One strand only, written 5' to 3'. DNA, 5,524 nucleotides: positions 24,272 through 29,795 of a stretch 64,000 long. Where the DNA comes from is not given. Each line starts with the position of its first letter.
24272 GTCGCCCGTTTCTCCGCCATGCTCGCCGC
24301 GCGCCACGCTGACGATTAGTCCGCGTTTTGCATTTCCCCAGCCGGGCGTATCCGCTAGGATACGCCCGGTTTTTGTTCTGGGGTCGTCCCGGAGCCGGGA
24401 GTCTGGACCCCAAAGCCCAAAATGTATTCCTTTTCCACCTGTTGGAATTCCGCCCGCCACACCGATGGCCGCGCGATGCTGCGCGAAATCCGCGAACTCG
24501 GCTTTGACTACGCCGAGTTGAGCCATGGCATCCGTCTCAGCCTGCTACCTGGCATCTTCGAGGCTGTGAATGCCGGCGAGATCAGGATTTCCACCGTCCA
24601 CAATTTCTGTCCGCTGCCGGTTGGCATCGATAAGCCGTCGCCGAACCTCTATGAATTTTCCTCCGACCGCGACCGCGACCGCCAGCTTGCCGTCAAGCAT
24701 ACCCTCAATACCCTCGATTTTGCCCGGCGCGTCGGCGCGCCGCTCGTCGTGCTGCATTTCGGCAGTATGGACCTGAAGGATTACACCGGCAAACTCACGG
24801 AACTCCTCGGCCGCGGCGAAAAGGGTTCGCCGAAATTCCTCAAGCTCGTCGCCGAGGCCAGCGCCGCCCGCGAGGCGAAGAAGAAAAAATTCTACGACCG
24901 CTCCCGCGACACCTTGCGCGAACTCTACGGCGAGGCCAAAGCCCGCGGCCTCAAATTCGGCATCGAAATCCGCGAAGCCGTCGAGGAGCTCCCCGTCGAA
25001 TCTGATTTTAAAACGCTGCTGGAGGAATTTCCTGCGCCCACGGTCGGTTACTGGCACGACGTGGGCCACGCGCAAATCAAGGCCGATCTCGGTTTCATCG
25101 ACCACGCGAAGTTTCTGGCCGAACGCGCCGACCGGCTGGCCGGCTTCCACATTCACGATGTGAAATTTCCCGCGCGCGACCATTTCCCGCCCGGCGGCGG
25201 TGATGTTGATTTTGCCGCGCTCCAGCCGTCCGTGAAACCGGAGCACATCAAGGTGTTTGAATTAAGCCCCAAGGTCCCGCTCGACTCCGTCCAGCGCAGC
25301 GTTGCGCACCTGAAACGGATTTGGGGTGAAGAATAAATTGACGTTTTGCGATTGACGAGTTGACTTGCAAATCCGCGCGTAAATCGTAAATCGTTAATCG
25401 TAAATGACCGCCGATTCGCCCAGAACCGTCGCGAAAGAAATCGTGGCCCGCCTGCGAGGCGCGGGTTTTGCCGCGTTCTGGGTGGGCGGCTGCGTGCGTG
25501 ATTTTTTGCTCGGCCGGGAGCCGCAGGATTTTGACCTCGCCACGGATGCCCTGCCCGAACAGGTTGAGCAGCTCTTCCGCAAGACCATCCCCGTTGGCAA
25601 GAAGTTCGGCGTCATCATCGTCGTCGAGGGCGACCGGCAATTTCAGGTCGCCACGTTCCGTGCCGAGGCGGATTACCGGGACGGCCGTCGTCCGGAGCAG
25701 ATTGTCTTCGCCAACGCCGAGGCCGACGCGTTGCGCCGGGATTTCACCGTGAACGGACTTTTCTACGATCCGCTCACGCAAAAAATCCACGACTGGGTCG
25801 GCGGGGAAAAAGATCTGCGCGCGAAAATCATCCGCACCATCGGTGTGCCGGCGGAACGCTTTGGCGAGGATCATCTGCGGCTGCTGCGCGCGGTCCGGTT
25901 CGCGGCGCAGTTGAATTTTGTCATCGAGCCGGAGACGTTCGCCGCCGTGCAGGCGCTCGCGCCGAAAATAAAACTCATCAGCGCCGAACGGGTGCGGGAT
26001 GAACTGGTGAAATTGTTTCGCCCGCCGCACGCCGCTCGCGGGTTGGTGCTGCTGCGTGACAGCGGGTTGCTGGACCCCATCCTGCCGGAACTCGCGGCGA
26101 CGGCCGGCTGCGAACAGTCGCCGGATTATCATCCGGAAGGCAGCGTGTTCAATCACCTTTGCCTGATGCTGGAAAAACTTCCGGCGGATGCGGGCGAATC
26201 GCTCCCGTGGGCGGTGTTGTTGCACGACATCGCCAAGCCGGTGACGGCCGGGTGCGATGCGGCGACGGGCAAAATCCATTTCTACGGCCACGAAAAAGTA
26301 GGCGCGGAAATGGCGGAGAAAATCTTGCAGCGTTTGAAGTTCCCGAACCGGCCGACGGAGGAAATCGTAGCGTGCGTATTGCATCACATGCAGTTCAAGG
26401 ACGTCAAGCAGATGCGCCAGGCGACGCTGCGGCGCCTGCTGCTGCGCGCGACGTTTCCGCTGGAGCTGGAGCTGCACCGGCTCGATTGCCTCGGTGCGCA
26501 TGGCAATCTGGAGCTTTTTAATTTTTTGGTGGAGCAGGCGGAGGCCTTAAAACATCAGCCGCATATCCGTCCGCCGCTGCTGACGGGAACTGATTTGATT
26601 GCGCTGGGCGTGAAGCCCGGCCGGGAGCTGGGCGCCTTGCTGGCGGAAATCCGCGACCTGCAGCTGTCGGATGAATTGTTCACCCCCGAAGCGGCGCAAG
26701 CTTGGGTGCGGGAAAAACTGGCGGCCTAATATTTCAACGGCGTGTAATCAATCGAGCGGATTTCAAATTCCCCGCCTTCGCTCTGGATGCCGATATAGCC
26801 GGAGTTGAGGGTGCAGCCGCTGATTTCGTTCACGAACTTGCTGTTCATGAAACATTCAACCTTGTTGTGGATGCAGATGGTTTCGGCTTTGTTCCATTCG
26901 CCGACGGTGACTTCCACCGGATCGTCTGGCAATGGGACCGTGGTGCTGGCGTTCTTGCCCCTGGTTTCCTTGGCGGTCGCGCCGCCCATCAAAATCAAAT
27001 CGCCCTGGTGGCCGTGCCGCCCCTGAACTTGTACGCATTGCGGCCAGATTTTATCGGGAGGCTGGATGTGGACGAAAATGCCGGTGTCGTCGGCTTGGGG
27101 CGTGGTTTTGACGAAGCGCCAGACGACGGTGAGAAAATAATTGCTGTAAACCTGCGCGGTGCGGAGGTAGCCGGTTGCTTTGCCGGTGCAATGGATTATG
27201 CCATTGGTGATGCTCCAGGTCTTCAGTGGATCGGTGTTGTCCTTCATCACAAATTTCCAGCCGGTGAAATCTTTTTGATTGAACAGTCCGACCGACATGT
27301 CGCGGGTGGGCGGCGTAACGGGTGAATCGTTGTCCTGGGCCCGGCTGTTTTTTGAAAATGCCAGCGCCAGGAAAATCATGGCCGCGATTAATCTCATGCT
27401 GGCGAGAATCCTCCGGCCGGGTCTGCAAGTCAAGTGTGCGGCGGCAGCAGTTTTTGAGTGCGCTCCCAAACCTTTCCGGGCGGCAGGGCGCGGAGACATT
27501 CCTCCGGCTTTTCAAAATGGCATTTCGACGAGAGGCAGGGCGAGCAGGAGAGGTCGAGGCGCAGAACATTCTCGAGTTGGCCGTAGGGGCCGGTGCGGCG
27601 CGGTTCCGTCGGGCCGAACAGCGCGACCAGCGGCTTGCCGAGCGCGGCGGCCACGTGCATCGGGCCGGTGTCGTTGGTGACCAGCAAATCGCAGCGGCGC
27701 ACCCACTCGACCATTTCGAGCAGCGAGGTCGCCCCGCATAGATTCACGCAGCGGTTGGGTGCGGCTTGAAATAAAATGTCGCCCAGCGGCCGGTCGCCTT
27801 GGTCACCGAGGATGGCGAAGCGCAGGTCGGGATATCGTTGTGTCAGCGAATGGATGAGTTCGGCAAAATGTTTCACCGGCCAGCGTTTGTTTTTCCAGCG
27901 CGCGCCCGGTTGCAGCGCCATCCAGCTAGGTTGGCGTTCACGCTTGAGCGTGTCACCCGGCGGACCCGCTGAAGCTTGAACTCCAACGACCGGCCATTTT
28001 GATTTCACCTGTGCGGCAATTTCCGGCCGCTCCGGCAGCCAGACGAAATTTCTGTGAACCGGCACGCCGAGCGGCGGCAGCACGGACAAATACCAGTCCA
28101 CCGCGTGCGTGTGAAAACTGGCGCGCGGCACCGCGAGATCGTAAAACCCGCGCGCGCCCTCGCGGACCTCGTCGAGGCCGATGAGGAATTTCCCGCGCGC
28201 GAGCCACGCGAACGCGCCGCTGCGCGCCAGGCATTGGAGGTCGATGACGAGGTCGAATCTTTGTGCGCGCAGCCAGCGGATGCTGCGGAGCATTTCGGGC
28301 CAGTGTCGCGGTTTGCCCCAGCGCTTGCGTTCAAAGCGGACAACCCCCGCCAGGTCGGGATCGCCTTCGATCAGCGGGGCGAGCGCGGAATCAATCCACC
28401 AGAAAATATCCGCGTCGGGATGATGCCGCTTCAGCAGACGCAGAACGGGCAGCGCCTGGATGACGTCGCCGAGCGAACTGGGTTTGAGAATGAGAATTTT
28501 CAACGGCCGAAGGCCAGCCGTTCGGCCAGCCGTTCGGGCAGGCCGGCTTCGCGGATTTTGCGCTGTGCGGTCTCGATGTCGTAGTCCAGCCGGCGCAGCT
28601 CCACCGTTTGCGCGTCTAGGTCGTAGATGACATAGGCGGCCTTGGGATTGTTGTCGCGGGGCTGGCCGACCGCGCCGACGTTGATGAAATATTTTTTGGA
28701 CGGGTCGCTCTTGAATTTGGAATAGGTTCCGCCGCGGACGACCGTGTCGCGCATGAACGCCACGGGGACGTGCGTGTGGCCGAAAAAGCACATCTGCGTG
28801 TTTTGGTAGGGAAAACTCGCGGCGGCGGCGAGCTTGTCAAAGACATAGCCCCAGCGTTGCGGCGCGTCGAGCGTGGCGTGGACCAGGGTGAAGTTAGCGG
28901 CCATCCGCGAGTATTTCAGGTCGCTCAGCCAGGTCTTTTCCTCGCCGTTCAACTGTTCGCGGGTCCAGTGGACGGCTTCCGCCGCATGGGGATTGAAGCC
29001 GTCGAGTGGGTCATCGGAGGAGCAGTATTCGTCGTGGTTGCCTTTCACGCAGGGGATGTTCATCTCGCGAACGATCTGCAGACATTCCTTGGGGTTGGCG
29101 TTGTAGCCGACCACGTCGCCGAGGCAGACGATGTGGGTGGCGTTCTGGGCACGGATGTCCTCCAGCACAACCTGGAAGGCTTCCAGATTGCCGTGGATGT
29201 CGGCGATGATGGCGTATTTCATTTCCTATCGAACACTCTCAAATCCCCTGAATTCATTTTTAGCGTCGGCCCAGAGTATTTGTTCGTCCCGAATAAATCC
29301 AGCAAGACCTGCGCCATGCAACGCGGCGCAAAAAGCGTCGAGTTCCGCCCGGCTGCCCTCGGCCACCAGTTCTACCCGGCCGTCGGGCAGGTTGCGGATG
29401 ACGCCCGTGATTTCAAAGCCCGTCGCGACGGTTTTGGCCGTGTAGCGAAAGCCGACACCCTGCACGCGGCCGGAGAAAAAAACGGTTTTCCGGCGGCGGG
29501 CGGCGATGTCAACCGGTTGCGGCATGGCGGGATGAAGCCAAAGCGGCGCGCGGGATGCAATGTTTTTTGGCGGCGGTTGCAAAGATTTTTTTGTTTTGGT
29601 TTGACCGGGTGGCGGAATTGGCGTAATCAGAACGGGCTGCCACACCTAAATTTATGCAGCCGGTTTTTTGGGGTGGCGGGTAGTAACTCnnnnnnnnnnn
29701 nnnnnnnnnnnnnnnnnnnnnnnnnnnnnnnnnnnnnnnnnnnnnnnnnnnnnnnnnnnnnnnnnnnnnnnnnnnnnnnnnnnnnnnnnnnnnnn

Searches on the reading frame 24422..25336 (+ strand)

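Call 18: search_protein_families(library=pfam, proteins=[window:24422-25336:+], max_evalue=0.001)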
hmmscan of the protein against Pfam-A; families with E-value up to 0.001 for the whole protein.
window:24422-25336:+ (304 aa): 1 family
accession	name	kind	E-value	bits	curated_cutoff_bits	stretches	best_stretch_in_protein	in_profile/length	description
PF01261.30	AP_endonuc_2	-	1.8e-18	67.6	31.1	1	21-267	2-212/249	Xylose isomerase-like TIM barrel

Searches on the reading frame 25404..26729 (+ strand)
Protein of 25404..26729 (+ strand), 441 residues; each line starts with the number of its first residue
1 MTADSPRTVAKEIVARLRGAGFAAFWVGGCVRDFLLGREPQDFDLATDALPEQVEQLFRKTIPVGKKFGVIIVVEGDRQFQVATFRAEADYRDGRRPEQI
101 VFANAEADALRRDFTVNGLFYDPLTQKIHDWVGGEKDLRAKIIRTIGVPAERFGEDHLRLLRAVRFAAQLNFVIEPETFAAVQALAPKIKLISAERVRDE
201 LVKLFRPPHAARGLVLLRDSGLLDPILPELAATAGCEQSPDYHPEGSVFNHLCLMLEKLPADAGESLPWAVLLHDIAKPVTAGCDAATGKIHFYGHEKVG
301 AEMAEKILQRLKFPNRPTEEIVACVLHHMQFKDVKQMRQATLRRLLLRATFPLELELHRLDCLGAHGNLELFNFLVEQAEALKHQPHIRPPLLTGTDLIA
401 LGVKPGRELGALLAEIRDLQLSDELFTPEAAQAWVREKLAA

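Call 18: search_protein_families(library=pfam, proteins=[window:25404-26729:+], max_evalue=0.001)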
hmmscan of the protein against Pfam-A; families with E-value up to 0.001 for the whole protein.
window:25404-26729:+ (441 aa): 4 families
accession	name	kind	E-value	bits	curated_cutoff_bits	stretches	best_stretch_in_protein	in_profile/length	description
PF01743.26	PolyA_pol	-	2.4e-38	131.7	23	1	25-144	2-126/126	Poly A polymerase head domain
PF12627.12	PolyA_pol_RNAbd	-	1.6e-21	76.3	22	1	171-232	1-62/64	Probable RNA and SrmB- binding site of polymerase A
PF01966.28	HD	-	1.3e-08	35.6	22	1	262-344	22-104/116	HD domain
PF13735.12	tRNA_NucTran2_2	-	1.7e-05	25.3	27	1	302-426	22-139/149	tRNA nucleotidyltransferase domain 2 putative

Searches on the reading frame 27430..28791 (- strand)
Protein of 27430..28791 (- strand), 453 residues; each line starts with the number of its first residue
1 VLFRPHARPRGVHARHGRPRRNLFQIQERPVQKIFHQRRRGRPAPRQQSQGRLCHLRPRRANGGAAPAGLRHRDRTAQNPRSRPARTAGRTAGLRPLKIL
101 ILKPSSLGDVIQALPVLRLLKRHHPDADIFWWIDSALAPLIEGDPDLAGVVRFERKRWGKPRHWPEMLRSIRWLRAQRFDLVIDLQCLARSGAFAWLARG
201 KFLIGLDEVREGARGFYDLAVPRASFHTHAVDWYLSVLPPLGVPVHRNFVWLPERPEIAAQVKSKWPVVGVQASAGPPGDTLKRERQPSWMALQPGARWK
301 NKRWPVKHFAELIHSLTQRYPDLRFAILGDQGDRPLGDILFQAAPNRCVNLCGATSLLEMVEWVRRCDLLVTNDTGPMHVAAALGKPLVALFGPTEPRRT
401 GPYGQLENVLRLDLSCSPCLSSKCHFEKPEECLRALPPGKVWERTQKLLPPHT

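Call 18: search_protein_families(library=pfam, proteins=[window:27430-28791:-], max_evalue=0.001)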
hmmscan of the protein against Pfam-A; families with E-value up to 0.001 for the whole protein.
window:27430-28791:- (453 aa): 1 family
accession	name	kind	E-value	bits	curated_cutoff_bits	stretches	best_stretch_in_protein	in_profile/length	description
PF01075.23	Glyco_transf_9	-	1.3e-44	152.8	22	1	168-428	2-245/247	Glycosyltransferase family 9 (heptosyltransferase)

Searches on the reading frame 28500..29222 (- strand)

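Call 68: search_protein_families(library=pfam, proteins=[window:28500-29222:-], max_evalue=0.001)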
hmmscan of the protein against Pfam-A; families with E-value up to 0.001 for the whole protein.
window:28500-29222:- (240 aa): 2 families
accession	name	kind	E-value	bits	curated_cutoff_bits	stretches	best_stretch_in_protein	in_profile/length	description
PF12850.12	Metallophos_2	-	1.4e-20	74.3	27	1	1-203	1-152/154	Calcineurin-like phosphoesterase superfamily domain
PF00149.33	Metallophos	-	4.3e-15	57.1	21.5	1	1-153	1-191/191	Calcineurin-like phosphoesterase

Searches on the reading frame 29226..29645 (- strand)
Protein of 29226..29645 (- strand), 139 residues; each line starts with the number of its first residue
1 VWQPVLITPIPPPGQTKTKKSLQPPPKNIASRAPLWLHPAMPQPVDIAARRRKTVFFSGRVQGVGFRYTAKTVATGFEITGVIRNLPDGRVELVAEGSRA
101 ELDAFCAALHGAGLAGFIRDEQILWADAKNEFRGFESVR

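Call 68: search_protein_families(library=pfam, proteins=[window:29226-29645:-], max_evalue=0.001)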
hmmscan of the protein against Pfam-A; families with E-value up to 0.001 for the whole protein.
window:29226-29645:- (139 aa): 1 family
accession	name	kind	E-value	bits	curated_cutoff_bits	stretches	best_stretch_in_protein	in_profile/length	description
PF00708.24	Acylphosphatase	-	1e-18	67.8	22.5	1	54-136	2-84/85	Acylphosphatase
